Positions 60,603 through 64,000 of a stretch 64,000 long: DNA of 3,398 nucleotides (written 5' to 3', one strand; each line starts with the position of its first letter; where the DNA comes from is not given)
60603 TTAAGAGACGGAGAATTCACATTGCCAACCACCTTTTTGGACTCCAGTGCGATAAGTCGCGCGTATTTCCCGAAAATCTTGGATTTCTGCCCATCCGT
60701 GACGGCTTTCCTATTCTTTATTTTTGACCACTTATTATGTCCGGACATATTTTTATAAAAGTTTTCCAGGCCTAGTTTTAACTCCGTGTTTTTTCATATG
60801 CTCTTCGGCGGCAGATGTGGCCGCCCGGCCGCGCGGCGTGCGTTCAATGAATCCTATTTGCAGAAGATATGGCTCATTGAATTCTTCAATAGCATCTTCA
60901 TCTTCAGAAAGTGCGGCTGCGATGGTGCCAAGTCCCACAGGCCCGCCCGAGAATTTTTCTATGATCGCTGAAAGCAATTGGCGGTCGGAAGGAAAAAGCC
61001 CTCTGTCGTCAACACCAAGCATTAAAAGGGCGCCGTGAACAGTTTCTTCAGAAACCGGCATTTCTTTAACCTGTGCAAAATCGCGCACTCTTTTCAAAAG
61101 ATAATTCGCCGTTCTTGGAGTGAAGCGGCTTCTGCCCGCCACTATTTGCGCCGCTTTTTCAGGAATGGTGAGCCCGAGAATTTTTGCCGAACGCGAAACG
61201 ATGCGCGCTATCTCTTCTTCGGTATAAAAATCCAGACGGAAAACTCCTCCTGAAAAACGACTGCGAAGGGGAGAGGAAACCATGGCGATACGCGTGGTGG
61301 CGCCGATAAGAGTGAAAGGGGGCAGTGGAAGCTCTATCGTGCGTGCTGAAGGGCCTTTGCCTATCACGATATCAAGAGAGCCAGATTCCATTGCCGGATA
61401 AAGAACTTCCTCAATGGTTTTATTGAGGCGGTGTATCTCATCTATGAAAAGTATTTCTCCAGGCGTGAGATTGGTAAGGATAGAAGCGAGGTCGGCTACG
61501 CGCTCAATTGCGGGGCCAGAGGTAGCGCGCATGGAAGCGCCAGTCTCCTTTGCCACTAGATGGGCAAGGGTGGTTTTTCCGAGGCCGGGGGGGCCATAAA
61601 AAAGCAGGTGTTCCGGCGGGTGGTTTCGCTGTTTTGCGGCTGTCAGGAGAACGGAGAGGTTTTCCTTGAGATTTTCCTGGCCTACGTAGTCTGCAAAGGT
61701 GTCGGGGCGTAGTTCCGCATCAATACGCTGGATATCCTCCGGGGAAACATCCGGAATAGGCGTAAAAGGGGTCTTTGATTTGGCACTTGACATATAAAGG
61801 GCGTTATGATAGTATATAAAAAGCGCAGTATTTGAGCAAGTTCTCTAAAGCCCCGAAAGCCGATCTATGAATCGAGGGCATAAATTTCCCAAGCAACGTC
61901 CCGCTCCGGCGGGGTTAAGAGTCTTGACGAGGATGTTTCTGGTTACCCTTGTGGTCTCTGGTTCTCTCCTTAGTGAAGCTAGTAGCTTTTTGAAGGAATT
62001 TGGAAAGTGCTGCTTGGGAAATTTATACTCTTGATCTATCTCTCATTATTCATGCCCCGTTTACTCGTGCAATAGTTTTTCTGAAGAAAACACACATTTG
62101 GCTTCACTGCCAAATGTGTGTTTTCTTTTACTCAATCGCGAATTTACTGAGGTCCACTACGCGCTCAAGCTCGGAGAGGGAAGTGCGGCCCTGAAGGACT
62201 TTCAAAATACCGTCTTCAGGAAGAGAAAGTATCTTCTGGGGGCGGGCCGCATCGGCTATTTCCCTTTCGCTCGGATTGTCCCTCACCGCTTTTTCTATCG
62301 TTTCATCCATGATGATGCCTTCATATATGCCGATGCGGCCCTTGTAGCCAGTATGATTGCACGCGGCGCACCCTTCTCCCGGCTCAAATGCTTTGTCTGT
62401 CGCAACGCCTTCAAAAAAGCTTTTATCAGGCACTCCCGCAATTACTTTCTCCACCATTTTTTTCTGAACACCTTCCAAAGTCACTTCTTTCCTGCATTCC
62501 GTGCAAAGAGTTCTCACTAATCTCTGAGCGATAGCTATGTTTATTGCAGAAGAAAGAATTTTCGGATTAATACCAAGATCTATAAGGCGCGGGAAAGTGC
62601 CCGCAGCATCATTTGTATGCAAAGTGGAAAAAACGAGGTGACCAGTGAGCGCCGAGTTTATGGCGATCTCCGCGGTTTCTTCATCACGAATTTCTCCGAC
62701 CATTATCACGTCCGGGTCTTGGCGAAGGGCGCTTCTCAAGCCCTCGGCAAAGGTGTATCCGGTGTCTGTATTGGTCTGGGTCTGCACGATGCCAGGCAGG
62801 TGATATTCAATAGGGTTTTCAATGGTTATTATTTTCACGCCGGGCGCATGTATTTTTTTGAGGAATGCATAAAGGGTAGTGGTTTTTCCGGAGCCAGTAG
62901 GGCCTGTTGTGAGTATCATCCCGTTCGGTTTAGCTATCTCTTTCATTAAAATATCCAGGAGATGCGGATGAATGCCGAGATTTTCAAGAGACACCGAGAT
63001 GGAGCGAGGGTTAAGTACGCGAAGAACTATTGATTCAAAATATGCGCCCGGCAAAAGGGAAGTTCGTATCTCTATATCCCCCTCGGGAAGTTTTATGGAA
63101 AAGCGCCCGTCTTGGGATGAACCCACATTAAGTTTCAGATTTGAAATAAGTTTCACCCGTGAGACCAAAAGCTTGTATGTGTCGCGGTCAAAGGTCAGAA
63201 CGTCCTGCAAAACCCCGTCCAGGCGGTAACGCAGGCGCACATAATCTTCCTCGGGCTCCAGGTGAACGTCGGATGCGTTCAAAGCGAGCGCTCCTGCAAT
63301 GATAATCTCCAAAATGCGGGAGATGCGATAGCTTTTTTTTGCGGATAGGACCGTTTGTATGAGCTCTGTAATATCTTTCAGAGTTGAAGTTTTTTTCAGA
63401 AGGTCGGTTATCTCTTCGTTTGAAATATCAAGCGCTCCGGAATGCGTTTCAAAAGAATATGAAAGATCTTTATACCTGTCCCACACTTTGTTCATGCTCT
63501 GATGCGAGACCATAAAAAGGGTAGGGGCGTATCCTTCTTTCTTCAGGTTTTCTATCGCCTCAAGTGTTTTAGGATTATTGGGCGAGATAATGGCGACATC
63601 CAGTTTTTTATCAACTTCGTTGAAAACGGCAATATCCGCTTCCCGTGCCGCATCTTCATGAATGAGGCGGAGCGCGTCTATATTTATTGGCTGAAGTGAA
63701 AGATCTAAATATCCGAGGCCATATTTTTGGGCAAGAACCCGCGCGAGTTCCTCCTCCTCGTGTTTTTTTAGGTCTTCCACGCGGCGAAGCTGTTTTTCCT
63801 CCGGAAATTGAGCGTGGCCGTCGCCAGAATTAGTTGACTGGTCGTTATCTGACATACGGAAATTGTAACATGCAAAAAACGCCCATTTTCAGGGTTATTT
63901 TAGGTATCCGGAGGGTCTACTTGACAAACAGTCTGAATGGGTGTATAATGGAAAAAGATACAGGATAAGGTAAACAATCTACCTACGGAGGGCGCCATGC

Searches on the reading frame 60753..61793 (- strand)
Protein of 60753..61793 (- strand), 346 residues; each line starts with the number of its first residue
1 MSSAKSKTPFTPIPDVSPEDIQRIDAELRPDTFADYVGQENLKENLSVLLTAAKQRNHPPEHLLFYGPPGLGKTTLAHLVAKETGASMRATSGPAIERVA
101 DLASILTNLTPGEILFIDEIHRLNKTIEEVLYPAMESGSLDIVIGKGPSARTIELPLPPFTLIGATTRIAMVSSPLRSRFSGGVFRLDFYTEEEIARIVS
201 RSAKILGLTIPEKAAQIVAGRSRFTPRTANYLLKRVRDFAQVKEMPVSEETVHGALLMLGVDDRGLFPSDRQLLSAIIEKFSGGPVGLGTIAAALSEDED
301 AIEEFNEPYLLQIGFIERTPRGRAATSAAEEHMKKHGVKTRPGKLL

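Call 13: search_protein_families(library=pfam, proteins=[window:60753-61793:-], max_evalue=0.1)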
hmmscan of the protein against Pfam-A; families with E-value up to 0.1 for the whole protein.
window:60753-61793:- (346 aa): 25 families
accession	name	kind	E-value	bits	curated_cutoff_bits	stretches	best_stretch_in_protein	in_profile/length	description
PF05496.18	RuvB_N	-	3.8e-70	235.2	27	1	28-181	1-154/159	Holliday junction DNA helicase RuvB P-loop domain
PF17864.7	AAA_lid_4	-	1.2e-22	79.8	27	1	190-262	1-74/74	RuvB AAA lid domain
PF05491.19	RuvB_C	-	6.4e-22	77.7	24.7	1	264-334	2-72/72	RuvB C-terminal winged helix domain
PF00004.35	AAA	-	5.2e-20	72.7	21.2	1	63-181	1-124/131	ATPase family associated with various cellular activities (AAA)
PF07728.20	AAA_5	-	3.3e-09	37.3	22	1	62-180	1-139/139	AAA domain (dynein-related subfamily)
PF01078.27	Mg_chelatase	-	2.3e-05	24.3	20.3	1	34-80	3-42/207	Magnesium chelatase, subunit ChlI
PF06068.19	TIP49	-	3.9e-05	23.4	23.8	1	35-89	25-79/347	TIP49 P-loop domain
PF13191.12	AAA_16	-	0.00032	21.7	32.6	1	38-98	4-63/167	AAA ATPase domain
PF13173.12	AAA_14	-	0.00098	19.6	27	1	63-143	5-94/129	AAA domain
PF13401.12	AAA_22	-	0.0017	19.1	27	0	61-84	6-29/130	AAA domain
PF05621.17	TniB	-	0.0031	17.4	22.4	1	27-85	4-60/189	Bacterial TniB protein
PF03215.21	Rad17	-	0.0034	17.8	23.8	1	49-95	34-80/186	Rad17 P-loop domain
PF00910.28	RNA_helicase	-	0.0036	18.2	21.5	1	64-132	2-72/105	RNA helicase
PF07724.20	AAA_2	-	0.0048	17.4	27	0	111-141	75-105/166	AAA domain (Cdc48 subfamily)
PF00931.28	NB-ARC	-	0.0069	16.1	23.5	0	59-83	17-41/248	NB-ARC domain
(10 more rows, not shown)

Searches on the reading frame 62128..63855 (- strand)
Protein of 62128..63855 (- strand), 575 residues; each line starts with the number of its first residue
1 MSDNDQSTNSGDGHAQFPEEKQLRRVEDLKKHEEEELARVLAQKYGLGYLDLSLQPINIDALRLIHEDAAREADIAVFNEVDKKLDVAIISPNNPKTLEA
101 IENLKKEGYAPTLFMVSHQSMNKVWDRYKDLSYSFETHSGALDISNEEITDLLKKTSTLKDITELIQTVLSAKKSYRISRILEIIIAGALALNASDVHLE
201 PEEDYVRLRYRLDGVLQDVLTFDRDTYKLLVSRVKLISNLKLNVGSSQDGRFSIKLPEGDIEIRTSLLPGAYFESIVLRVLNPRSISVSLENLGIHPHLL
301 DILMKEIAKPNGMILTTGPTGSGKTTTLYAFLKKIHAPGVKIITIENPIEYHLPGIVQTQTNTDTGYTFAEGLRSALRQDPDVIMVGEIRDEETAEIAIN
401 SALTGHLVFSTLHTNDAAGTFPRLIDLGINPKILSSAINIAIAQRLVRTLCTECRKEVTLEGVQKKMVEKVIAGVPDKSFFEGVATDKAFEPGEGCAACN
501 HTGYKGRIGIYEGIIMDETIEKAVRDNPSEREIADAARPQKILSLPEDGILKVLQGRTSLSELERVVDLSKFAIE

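Call 13: search_protein_families(library=pfam, proteins=[window:62128-63855:-], max_evalue=0.1)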
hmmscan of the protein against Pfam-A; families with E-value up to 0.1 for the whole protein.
window:62128-63855:- (575 aa): 22 families
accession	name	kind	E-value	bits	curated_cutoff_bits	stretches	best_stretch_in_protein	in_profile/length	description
PF00437.27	T2SSE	-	1e-113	380.2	24.9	1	174-565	4-370/370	Type II/IV secretion system protein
PF05157.20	MshEN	-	1.6e-06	28.5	23.1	1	45-130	1-85/90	MshEN domain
PF00225.29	Kinesin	-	0.00049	19.6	29.3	0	119-160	105-149/327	Kinesin motor domain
PF25199.1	nSTAND_NTPase5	-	0.0006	20.1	34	1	308-354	38-85/145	Novel STAND NTPase 5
PF20720.3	nSTAND3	-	0.00074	19.7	27.2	1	305-349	11-55/155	Novel STAND NTPase 3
PF13191.12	AAA_16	-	0.0016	19.4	32.6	1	302-408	14-113/167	AAA ATPase domain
PF13401.12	AAA_22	-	0.0027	18.5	27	1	311-345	5-39/130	AAA domain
PF13407.12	Peripla_BP_4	-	0.0034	17.4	35.1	0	325-389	66-130/258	Periplasmic binding protein domain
PF12775.13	AAA_7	-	0.0055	16.7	25.8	1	301-345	23-67/181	P-loop containing dynein motor region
PF03215.21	Rad17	-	0.0084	16.5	23.8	1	310-363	44-94/186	Rad17 P-loop domain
PF13604.12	AAA_30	-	0.012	15.8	27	1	307-343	13-50/191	AAA domain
PF13555.12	AAA_29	-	0.018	15.2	27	1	309-331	20-42/61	P-loop containing region of AAA domain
PF16796.11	Microtub_bd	-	0.021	15.2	27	0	308-330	88-110/155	Microtubule binding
PF00270.35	DEAD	-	0.028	14.6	26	0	312-344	15-50/167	DEAD/DEAH box helicase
PF06414.18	Zeta_toxin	-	0.032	14.1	22.3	0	313-338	18-42/199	Zeta toxin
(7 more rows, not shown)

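Call 28: find_encoding_contigs(protein=window:62128-63855:-, flank=10000, max_places=4)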
Protein window:62128-63855:- (575 aa): no gene with exactly this product is on record in the collection.
